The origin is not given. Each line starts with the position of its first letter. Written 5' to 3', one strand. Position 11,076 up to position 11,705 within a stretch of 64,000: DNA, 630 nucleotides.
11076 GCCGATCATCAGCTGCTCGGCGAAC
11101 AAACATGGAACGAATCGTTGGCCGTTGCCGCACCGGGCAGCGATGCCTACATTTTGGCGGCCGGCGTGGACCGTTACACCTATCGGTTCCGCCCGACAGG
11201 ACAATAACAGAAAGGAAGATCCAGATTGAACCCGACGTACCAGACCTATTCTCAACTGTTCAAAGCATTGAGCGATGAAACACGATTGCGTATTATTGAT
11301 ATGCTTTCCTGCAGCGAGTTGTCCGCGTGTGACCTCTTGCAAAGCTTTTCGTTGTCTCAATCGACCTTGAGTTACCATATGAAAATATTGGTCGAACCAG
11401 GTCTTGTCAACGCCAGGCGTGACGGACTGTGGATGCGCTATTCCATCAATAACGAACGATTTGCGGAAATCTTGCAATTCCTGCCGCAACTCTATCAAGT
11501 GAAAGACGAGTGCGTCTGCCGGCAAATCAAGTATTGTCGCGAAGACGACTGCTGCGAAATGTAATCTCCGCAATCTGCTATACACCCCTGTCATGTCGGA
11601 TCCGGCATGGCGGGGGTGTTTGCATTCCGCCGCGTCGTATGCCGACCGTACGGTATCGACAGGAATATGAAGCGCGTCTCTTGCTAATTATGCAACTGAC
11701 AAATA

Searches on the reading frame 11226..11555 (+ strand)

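Call 67: search_protein_families(library=pfam, proteins=[window:11226-11555:+], max_evalue=0.01)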
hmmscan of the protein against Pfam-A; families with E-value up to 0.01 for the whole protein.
window:11226-11555:+ (110 aa): 3 families
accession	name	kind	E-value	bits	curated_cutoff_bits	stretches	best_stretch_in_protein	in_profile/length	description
PF01022.26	HTH_5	-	1.4e-13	50.9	22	1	17-62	1-46/47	Bacterial regulatory protein, arsR family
PF12840.13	HTH_20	-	1.2e-09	38.4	27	1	15-62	1-49/51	Helix-turn-helix domain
PF24038.1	DUF7347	-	0.00069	20.3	27.6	1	10-67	3-63/77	Domain of unknown function (DUF7347)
